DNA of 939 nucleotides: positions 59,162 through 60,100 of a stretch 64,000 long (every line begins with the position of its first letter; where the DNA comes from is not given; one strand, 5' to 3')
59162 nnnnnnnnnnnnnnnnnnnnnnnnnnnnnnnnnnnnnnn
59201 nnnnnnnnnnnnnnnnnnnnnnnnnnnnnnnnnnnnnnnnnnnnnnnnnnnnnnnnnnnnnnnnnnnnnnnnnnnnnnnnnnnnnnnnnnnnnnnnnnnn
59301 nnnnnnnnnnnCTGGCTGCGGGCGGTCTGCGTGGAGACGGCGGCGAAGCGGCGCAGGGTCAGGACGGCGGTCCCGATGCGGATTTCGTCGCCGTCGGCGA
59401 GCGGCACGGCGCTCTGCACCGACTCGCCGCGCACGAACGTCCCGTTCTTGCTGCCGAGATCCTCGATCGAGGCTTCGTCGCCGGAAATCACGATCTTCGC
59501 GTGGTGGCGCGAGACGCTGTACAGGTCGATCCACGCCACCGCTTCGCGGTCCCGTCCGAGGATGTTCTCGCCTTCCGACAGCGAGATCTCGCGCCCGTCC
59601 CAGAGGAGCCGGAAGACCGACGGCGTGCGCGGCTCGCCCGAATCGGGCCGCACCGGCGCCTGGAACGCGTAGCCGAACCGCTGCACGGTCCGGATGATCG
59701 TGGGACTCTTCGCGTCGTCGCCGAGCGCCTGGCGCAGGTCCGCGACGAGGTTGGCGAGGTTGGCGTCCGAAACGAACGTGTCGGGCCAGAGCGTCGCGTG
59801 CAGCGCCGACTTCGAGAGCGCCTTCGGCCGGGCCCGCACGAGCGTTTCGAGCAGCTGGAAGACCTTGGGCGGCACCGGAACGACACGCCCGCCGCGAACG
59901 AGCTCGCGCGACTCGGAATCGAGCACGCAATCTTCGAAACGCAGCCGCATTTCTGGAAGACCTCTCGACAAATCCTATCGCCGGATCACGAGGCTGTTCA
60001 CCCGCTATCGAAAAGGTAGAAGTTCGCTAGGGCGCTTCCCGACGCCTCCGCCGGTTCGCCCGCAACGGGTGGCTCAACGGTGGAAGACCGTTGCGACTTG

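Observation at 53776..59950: Translationally coupled wHTH-FHA regulator -> TolB-propeller Ser/Thr kinase -> TonB-dependent-receptor-like OMP: a possible kinase-based trans-envelope signalling module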

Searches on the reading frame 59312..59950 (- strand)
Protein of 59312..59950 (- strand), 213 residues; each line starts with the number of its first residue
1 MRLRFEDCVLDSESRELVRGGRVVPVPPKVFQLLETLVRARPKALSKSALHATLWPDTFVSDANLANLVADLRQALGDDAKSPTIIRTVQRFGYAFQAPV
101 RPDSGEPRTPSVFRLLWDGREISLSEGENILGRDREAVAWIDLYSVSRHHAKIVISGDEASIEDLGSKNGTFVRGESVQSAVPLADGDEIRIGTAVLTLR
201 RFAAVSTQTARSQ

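Call 10: search_protein_families(library=pfam, proteins=[window:59312-59950:-], max_evalue=0.01)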
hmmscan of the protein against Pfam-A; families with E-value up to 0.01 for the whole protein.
window:59312-59950:- (213 aa): 3 families
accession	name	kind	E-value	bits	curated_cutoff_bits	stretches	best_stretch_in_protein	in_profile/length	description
PF00498.31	FHA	-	5e-17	62.5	20.7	1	130-193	2-67/67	FHA domain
PF00486.34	Trans_reg_C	-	9.1e-15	54.9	26.2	1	22-96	2-77/77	Transcriptional regulatory protein, C terminal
PF16697.10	Yop-YscD_cpl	-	6.1e-11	42.9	33.2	1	119-200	9-91/94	Inner membrane component of T3SS, cytoplasmic domain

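Call 11: find_homologous_proteins(query=window:59312-59950:-, max_evalue=0.00001)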
Query window:59312-59950:- (213 aa): 7442 proteins with E <= 0.00001 among 8000 candidates; the best 120 are listed.
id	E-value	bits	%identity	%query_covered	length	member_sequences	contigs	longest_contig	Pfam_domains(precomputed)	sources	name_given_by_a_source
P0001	7.4e-118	409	89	100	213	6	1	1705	PF00498.32,PF16697.11,PF00486.35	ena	-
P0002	1.3e-111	389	85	100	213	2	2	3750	PF00498.32,PF16697.11,PF00486.35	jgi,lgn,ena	-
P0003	1.2e-109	382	82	100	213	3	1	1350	PF00498.32,PF16697.11,PF00486.35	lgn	-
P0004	2.0e-109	382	81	100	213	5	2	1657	PF00498.32,PF16697.11,PF00486.35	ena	-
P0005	3.5e-105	368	79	100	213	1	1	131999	PF00498.32,PF16697.11,PF00486.35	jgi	jgi:DNA-binding winged helix-turn-helix (wHTH) protein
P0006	1.5e-104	366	79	100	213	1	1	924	PF00498.32,PF16697.11,PF00486.35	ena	-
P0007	2.8e-103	362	78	100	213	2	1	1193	PF00498.32,PF16697.11,PF00486.35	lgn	-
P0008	3.0e-103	362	55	95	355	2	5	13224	PF00498.32,PF16697.11,PF00486.35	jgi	jgi:DNA-binding winged helix-turn-helix (wHTH) protein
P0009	6.3e-103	360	77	100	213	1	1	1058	PF00498.32,PF16697.11,PF00486.35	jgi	jgi:DNA-binding winged helix-turn-helix (wHTH) protein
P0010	8.9e-103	360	77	100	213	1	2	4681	PF00498.32,PF16697.11,PF00486.35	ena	-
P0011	5.8e-102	357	77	100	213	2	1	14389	PF00498.32,PF16697.11,PF00486.35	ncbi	-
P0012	1.1e-101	356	77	100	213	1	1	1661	PF00498.32,PF16697.11,PF00486.35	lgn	-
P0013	2.3e-101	355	77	100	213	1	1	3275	PF00498.32,PF16697.11,PF00486.35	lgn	-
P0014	5.7e-101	354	76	100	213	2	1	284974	PF00498.32,PF16697.11,PF00486.35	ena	-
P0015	1.4e-100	353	77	100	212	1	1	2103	PF00498.32,PF16697.11,PF00486.35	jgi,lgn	jgi:DNA-binding winged helix-turn-helix (wHTH) protein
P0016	2.4e-100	352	76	100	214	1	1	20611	PF00498.32,PF16697.11,PF00486.35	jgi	jgi:DNA-binding winged helix-turn-helix (wHTH) protein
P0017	3.9e-100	351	74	100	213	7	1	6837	PF00498.32,PF16697.11,PF00486.35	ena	-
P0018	3.1e-99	348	77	100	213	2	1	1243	PF00498.32,PF16697.11,PF00486.35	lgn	-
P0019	6.3e-99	347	75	100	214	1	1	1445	PF00498.32,PF16697.11,PF00486.35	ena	-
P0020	9.4e-99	347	75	100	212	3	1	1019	PF00498.32,PF16697.11,PF00486.35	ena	-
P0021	1.4e-98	346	74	100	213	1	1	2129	PF00498.32,PF16697.11,PF00486.35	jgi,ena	-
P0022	2.0e-98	346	74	100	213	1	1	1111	PF00498.32,PF16697.11,PF00486.35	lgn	-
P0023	2.9e-98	345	76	100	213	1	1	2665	PF00498.32,PF16697.11,PF00486.35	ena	-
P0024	6.7e-98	344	74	100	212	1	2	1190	PF00498.32,PF16697.11,PF00486.35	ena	-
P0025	7.7e-98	344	73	100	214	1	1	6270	PF00498.32,PF16697.11,PF00486.35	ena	-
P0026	7.8e-98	344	74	100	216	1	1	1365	PF00498.32,PF16697.11,PF00486.35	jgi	jgi:DNA-binding winged helix-turn-helix (wHTH) protein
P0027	8.3e-98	344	74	100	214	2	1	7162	PF00498.32,PF16697.11,PF00486.35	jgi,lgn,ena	-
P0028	1.4e-97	343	73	100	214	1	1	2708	PF00498.32,PF16697.11,PF00486.35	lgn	-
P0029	3.6e-97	342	74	100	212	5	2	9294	PF00498.32,PF16697.11,PF00486.35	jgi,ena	-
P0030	3.7e-97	342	72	100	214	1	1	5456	PF00498.32,PF16697.11,PF00486.35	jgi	jgi:DNA-binding winged helix-turn-helix (wHTH) protein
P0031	1.1e-96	340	73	100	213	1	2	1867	PF00498.32,PF16697.11,PF00486.35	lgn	-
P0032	1.4e-96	340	74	100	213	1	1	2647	PF00498.32,PF16697.11,PF00486.35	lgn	-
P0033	2.0e-96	339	75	100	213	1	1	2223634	PF00498.32,PF16697.11,PF00486.35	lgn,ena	-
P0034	2.4e-96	339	74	100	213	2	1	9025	PF00498.32,PF16697.11,PF00486.35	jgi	-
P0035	2.5e-96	339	73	100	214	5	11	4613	PF00498.32,PF16697.11,PF00486.35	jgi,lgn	jgi:DNA-binding winged helix-turn-helix (wHTH) protein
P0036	3.6e-96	338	72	100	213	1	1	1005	PF00498.32,PF16697.11,PF00486.35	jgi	-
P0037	6.2e-96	338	74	100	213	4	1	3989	PF00498.32,PF16697.11,PF00486.35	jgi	jgi:DNA-binding winged helix-turn-helix (wHTH) protein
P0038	1.5e-95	336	70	100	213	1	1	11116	PF00498.32,PF16697.11,PF00486.35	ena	-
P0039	1.7e-95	336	74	100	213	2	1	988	PF00498.32,PF16697.11,PF00486.35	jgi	jgi:DNA-binding winged helix-turn-helix (wHTH) protein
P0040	2.0e-95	336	73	100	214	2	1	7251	PF00498.32,PF16697.11,PF00486.35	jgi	jgi:DNA-binding winged helix-turn-helix (wHTH) protein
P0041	2.4e-95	336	73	100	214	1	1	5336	PF00498.32,PF16697.11,PF00486.35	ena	-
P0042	5.1e-95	335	70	100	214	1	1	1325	PF00498.32,PF16697.11,PF00486.35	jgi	jgi:DNA-binding winged helix-turn-helix (wHTH) protein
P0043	6.0e-95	334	73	100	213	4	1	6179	PF00498.32,PF16697.11,PF00486.35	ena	-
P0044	6.1e-95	334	73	100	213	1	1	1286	PF00498.32,PF16697.11,PF00486.35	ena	-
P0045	7.7e-95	334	73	100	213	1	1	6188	PF00498.32,PF16697.11,PF00486.35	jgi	jgi:DNA-binding winged helix-turn-helix (wHTH) protein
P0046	8.9e-95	334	71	100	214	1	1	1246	PF00498.32,PF16697.11,PF00486.35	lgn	-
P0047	2.1e-94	333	72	100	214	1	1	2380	PF00498.32,PF16697.11,PF00486.35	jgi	jgi:DNA-binding winged helix-turn-helix (wHTH) protein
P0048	2.6e-94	332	70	100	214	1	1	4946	PF00498.32,PF16697.11,PF00486.35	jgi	jgi:DNA-binding winged helix-turn-helix (wHTH) protein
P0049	4.1e-94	332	73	96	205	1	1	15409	PF00498.32,PF16697.11,PF00486.35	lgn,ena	-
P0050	8.3e-94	331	73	100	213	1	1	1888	PF00498.32,PF16697.11,PF00486.35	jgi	jgi:DNA-binding winged helix-turn-helix (wHTH) protein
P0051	3.0e-93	329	72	100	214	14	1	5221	PF00498.32,PF16697.11,PF00486.35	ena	-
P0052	4.6e-93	328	74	100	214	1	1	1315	PF00498.32,PF16697.11,PF00486.35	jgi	jgi:DNA-binding winged helix-turn-helix (wHTH) protein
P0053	5.0e-93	328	70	100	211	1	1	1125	PF00498.32,PF16697.11,PF00486.35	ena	-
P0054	1.1e-92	327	72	100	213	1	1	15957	PF00498.32,PF16697.11,PF00486.35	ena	-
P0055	1.4e-92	327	69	100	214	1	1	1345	PF00498.32,PF16697.11,PF00486.35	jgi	-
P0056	3.3e-92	326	69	100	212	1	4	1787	PF00498.32,PF16697.11,PF00486.35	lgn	-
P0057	4.1e-92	325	71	100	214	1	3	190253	PF00498.32,PF16697.11,PF00486.35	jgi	jgi:DNA-binding winged helix-turn-helix (wHTH) protein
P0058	1.8e-91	323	70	99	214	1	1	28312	PF00498.32,PF16697.11,PF00486.35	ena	-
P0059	1.8e-91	323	71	100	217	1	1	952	PF00498.32,PF16697.11,PF00486.35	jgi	jgi:DNA-binding winged helix-turn-helix (wHTH) protein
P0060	2.2e-91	323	69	100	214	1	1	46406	PF00498.32,PF16697.11,PF00486.35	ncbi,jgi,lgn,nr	ncbi:MAG TPA: FHA domain-containing protein [Thermoanaerobaculia bacterium]|jgi:DNA-binding winged h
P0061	4.1e-91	322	71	100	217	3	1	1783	PF00498.32,PF16697.11,PF00486.35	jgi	jgi:DNA-binding winged helix-turn-helix (wHTH) protein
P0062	1.8e-90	320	70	100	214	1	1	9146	PF00498.32,PF16697.11,PF00486.35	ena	-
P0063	2.6e-90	319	69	100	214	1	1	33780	PF00498.32,PF16697.11,PF00486.35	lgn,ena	-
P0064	2.8e-90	319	71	100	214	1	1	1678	PF00498.32,PF16697.11,PF00486.35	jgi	-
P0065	5.2e-90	318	69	100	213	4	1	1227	PF00498.32,PF16697.11,PF00486.35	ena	-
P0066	1.0e-89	317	71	100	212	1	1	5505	PF00498.32,PF16697.11,PF00486.35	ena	-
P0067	1.6e-89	317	66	100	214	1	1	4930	PF00498.32,PF16697.11,PF00486.35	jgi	jgi:DNA-binding winged helix-turn-helix (wHTH) protein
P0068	2.7e-89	316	69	100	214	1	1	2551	PF00498.32,PF16697.11,PF00486.35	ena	-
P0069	3.0e-89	316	69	100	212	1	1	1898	PF00498.32,PF16697.11,PF00486.35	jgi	jgi:DNA-binding winged helix-turn-helix (wHTH) protein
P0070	3.5e-89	316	69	100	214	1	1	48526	PF00498.32,PF16697.11,PF00486.35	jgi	jgi:DNA-binding winged helix-turn-helix (wHTH) protein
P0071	3.7e-89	316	69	100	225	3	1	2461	PF00498.32,PF16697.11,PF00486.35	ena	-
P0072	6.2e-89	315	68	100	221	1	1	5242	PF00498.32,PF16697.11,PF00486.35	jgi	jgi:DNA-binding winged helix-turn-helix (wHTH) protein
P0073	9.2e-89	314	69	99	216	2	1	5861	PF00498.32,PF16697.11,PF00486.35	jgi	jgi:DNA-binding winged helix-turn-helix (wHTH) protein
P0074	4.0e-88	312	68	100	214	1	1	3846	PF00498.32,PF16697.11,PF00486.35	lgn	-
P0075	5.2e-88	312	77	88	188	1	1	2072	PF00498.32,PF16697.11,PF00486.35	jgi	jgi:hypothetical protein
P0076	1.0e-87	311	68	100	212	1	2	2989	PF00498.32,PF16697.11,PF00486.35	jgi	jgi:DNA-binding winged helix-turn-helix (wHTH) protein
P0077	1.6e-87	310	67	100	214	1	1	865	PF00498.32,PF16697.11,PF00486.35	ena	-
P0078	2.0e-87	310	68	100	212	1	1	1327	PF00498.32,PF16697.11,PF00486.35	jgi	jgi:DNA-binding winged helix-turn-helix (wHTH) protein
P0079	8.0e-87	308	68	100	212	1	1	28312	PF00498.32,PF16697.11,PF00486.35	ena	-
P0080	1.1e-86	307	65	100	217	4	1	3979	PF00498.32,PF16697.11,PF00486.35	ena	-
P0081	1.3e-86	307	68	100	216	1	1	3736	PF00498.32,PF16697.11,PF00486.35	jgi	jgi:DNA-binding winged helix-turn-helix (wHTH) protein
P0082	2.5e-86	306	66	100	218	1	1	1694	PF00498.32,PF16697.11,PF00486.35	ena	-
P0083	3.8e-86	306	65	99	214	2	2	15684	PF00498.32,PF16697.11,PF00486.35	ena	-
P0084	8.7e-86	305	68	100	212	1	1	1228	PF00498.32,PF16697.11,PF00486.35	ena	-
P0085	1.1e-85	304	68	100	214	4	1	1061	PF00498.32,PF16697.11,PF00486.35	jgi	jgi:DNA-binding winged helix-turn-helix (wHTH) protein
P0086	2.1e-85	303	67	100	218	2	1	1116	PF00498.32,PF16697.11,PF00486.35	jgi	jgi:DNA-binding winged helix-turn-helix (wHTH) protein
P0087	3.3e-85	303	67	99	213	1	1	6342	PF00498.32,PF16697.11,PF00486.35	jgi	jgi:DNA-binding winged helix-turn-helix (wHTH) protein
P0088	3.1e-84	299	66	99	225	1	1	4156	PF00498.32,PF16697.11,PF00486.35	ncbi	-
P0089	8.9e-84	298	72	89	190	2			PF00498.32,PF00486.35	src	-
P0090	1.0e-83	298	66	100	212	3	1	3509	PF00498.32,PF16697.11,PF00486.35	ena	-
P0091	2.8e-83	296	64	100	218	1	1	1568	PF00498.32,PF16697.11,PF00486.35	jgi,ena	-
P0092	3.5e-83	296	65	99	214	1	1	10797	PF00498.32,PF16697.11,PF00486.35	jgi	jgi:DNA-binding winged helix-turn-helix (wHTH) protein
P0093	3.6e-83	296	63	100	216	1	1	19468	PF00498.32,PF16697.11,PF00486.35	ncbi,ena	-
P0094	3.9e-83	296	67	95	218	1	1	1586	PF00498.32,PF16697.11,PF00486.35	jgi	-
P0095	4.6e-83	296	63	99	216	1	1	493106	PF00498.32,PF16697.11,PF00486.35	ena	-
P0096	4.7e-83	296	63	100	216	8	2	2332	PF00498.32,PF16697.11,PF00486.35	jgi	-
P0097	5.1e-83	295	64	99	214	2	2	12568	PF00498.32,PF16697.11,PF00486.35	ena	-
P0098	8.1e-83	295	63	99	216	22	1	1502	PF00498.32,PF16697.11,PF00486.35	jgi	-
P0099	9.2e-83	295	63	100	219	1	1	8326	PF00498.32,PF16697.11,PF00486.35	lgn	-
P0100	1.7e-82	294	62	100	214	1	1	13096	PF00498.32,PF16697.11,PF00486.35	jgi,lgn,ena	-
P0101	3.3e-82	293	63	99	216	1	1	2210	PF00498.32,PF16697.11,PF00486.35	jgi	-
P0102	4.5e-82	292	65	100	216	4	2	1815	PF00498.32,PF16697.11,PF00486.35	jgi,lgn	-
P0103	5.5e-82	292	63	99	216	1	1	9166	PF00498.32,PF16697.11,PF00486.35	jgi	-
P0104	6.4e-82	292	63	99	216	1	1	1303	PF00498.32,PF16697.11,PF00486.35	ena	-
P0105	6.4e-82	292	64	100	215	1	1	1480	PF00498.32,PF16697.11,PF00486.35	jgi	jgi:DNA-binding winged helix-turn-helix (wHTH) protein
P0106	6.9e-82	292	62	100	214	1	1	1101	PF00498.32,PF16697.11,PF00486.35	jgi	-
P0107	1.1e-81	291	64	100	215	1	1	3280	PF00498.32,PF16697.11,PF00486.35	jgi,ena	jgi:DNA-binding winged helix-turn-helix (wHTH) protein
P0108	3.1e-81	290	62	99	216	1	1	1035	PF00498.32,PF16697.11,PF00486.35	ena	-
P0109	1.1e-80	288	62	99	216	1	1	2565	PF00498.32,PF16697.11,PF00486.35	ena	-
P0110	1.3e-80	288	63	100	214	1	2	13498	PF00498.32,PF16697.11,PF00486.35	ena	-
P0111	2.8e-80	287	60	100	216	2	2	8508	PF00498.32,PF16697.11,PF00486.35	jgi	jgi:DNA-binding winged helix-turn-helix (wHTH) protein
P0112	4.0e-80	286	63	100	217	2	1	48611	PF00498.32,PF16697.11,PF00486.35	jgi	jgi:DNA-binding winged helix-turn-helix (wHTH) protein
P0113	4.0e-80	286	61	100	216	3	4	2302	PF00498.32,PF16697.11,PF00486.35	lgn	-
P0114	5.6e-80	286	62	100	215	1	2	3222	PF00498.32,PF16697.11,PF00486.35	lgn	-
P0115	7.4e-80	285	62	100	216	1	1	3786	PF00498.32,PF16697.11,PF00486.35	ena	-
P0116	2.3e-79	284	63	100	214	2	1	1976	PF00498.32,PF16697.11,PF00486.35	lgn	-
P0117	3.7e-79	283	62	100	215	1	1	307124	PF00498.32,PF16697.11,PF00486.35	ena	-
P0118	1.4e-78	281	64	98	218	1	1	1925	PF00498.32,PF16697.11,PF00486.35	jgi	jgi:DNA-binding winged helix-turn-helix (wHTH) protein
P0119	2.1e-78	280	62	100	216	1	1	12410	PF00498.32,PF16697.11,PF00486.35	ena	-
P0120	2.9e-78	280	61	100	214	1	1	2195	PF00498.32,PF16697.11,PF00486.35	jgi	jgi:DNA-binding winged helix-turn-helix (wHTH) protein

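Call 13: find_related_loci(query=A1, collection=genome_contigs, flank=10000)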
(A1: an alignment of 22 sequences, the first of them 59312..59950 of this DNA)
Query A1 (213 aa) in genome_contigs; peptide patterns used: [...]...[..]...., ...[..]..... (x = any residue, [..] = any of these).
597 stretches matched a pattern (row limit reached: there are more); 574 encode a relative of the query (tblastn E <= 1e-3); the best 80 are kept; 80 distinct loci.
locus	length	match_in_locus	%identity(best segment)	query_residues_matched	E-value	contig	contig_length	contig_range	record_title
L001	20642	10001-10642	69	1-213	6e-97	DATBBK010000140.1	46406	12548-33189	MAG TPA_asm: Thermoanaerobaculia bacterium isolate SMAG_U5757 k141_4181643, whole genome shotgun sequence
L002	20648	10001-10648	61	1-213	2e-86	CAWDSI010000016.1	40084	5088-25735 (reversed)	MAG: uncultured Acidobacteriota bacterium isolate MFD00392.bin.2.245 genome assembly, contig: contig_30701, whole genome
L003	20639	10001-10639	63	1-210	3e-82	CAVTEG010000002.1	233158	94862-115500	MAG: uncultured Acidobacteriota bacterium isolate MFD00822.bin.2.9 genome assembly, contig: contig_119133, whole genome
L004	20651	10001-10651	62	1-213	8e-82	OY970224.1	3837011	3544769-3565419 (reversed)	MAG: uncultured Acidobacteriota bacterium isolate MFD04967.bin.c.6 genome assembly, chromosome: 1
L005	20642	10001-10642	59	1-210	1e-77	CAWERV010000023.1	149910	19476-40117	MAG: uncultured Acidobacteriota bacterium isolate MFD02134.bin.2.169 genome assembly, contig: contig_6860, whole genome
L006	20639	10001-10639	58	1-212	6e-77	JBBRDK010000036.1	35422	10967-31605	MAG: Thermoanaerobaculia bacterium isolate Co_metawrap_2448 Cmw_2448_k141_19915169_length_35422_cov_24.3903, whole genom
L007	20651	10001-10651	57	1-213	8e-75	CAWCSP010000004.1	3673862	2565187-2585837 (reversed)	MAG: uncultured Acidobacteriota bacterium isolate MFD04428.bin.1.167 genome assembly, contig: contig_20948, whole genome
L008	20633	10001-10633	57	3-209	1e-75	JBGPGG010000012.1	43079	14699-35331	MAG: Thermoanaerobaculia bacterium isolate OBJ_0618_7090110_48 k141_3407700_length_43079_cov_25.2990, whole genome shotg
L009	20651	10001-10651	57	1-213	1e-74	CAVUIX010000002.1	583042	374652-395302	MAG: uncultured Acidobacteriota bacterium isolate MFD02199.bin.2.111 genome assembly, contig: contig_10586, whole genome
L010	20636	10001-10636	59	1-211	2e-72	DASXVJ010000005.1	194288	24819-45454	MAG TPA_asm: Thermoanaerobaculia bacterium isolate SMAG_U4742 k141_64601, whole genome shotgun sequence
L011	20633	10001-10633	55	1-210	2e-71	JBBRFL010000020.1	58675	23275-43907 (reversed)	MAG: Thermoanaerobaculia bacterium isolate Co_metawrap_2567 Cmw_2567_k141_19036881_length_58675_cov_23.8985, whole genom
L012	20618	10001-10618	57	1-202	1e-70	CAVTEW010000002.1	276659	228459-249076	MAG: uncultured Acidobacteriota bacterium isolate MFD00822.bin.1.85 genome assembly, contig: contig_150397, whole genome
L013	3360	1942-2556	56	1-200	1e-68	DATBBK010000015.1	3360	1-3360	MAG TPA_asm: Thermoanaerobaculia bacterium isolate SMAG_U5757 k141_957905, whole genome shotgun sequence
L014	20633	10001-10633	51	1-211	5e-68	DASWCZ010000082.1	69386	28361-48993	MAG TPA_asm: Thermoanaerobaculia bacterium isolate SMAG_U2722 k141_1352556, whole genome shotgun sequence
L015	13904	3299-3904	57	1-200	2e-67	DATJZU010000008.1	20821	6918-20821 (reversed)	MAG TPA_asm: Thermoanaerobaculia bacterium isolate SMAG_U15186 k141_4405208, whole genome shotgun sequence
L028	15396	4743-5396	50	1-212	4e-63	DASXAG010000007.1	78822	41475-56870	MAG TPA_asm: Thermoanaerobaculia bacterium isolate SMAG_U3759 k141_618046, whole genome shotgun sequence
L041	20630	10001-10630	48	1-212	1e-58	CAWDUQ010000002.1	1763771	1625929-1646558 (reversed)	MAG: uncultured Acidobacteriota bacterium isolate MFD05442.bin.1.363 genome assembly, contig: contig_11714, whole genome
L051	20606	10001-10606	51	1-200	2e-56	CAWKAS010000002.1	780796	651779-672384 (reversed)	MAG: uncultured Acidobacteriota bacterium isolate MFD09779.bin.1.286 genome assembly, contig: contig_22901, whole genome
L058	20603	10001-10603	48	1-200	6e-55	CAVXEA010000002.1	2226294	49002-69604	MAG: uncultured Acidobacteriota bacterium isolate MFD02242.bin.2.16 genome assembly, contig: contig_4834, whole genome s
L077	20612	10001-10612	47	7-211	2e-52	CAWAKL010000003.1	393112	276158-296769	MAG: uncultured Acidobacteriota bacterium isolate MFD02360.bin.3.432 genome assembly, contig: contig_17005, whole genome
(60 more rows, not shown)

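Call 18: search_protein_families(library=ncbifam, proteins=[window:59312-59950:-], max_evalue=0.01)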
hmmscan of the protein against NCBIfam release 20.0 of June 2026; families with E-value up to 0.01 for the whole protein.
window:59312-59950:- (213 aa): 32 families (the best 25 are shown)
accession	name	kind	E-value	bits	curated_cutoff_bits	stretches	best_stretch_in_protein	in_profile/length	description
NF049868.1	FhaB_Rv0019c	equivalog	4.4e-17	62.6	125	1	106-199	65-158/158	FHA domain-containing protein FhaB/FipA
NF052573.1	HisKinEspAMyxo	equivalog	7.7e-13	47.4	1400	1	119-203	38-120/755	serine histidine kinase EspA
NF041660.2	oxygluDhInhib_OdhI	equivalog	6.5e-11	42.2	200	1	130-195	59-123/130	oxoglutarate dehydrogenase inhibitor Odhl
NF040689.1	MtrAB_MtrA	equivalog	4.3e-10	39.3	300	1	3-95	124-217/219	MtrAB system response regulator MtrA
NF009037.0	PRK12370.1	equivalog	5.3e-09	35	589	1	5-100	16-109/553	HilA/EilA family virulence transcriptional regulator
NF033760.1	gliding_GltG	equivalog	8.7e-09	34.5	650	1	142-208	39-105/650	adventurous gliding motility protein GltG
TIGR01387.1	cztR_silR_copR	subfamily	2.5e-08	33.9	279.2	1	3-96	125-218/218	heavy metal response regulator transcription factor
NF033117.2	vanR_ACDEGLN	exception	6.2e-08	32.5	350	1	5-95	133-224/226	VanR-ABDEGLN family response regulator transcription factor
NF007346.1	PRK09836.1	equivalog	1e-07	32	420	1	4-99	129-224/227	copper/silver response regulator transcription factor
NF007540.1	PRK10153.1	equivalog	3.3e-07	29.5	400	1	4-105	7-109/516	lysine decarboxylation/transport transcriptional activator CadC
TIGR02154.1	PhoB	equivalog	3.5e-07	29.8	296.2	1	3-96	132-225/226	phosphate regulon transcriptional regulator PhoB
NF045944.1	ResRegRpaBCyano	equivalog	3.6e-07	29.8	330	1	4-97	132-228/229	response regulator transcription factor RpaB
NF005568.0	PRK07239.1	equivalog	5.7e-07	28.8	273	1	10-98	290-373/381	uroporphyrinogen-III synthase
NF045914.1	RespRegNblR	equivalog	3.1e-06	26.9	300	1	2-96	131-225/228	response regulator transcription factor NblR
NF033120.0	vanR_FM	exception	6.5e-06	25.9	460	1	2-97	134-230/231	vancomycin resistance response regulator transcription factor, VanR-F/VanR-M family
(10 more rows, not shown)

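Call 20: find_encoding_contigs(protein=P0005, flank=10000, max_places=2)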
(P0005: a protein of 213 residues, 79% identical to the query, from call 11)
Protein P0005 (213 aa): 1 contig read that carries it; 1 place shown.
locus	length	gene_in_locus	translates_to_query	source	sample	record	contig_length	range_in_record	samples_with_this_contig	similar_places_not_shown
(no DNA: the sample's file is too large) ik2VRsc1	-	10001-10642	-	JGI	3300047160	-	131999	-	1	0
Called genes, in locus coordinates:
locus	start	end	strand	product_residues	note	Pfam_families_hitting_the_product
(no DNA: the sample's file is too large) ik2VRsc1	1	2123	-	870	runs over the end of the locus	PF02585:PIG-L, PF10633:NPCBM_assoc (faint)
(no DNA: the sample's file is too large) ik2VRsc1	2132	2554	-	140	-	-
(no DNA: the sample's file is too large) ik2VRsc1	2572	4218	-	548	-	PF03571:Peptidase_M49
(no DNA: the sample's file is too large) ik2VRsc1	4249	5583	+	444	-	PF03781:FGE-sulfatase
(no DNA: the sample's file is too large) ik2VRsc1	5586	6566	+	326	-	PF10017:Methyltransf_33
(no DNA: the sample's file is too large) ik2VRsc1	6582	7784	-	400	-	-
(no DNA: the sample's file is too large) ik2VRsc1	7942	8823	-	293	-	-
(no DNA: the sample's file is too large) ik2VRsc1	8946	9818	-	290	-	-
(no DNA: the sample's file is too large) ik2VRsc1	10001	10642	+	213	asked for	PF00486:Trans_reg_C, PF16697:Yop-YscD_cpl, PF00498:FHA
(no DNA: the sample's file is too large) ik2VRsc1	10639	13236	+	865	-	PF00069:Pkinase, PF01636:APH (faint), PF07714:PK_Tyr_Ser-Thr, PF07676:PD40 (faint), PF26549:Tricorn_N (faint)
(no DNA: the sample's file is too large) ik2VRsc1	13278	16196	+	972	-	PF13620:CarboxypepD_reg, PF07715:Plug (faint), PF25183:OMP_b-brl_4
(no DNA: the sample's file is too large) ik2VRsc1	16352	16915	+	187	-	-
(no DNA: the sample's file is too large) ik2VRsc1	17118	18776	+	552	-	PF01546:Peptidase_M20 (faint), PF04389:Peptidase_M28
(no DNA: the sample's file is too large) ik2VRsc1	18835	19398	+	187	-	-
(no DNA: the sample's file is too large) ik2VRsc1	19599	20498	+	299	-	PF01179:Cu_amine_oxid (weak)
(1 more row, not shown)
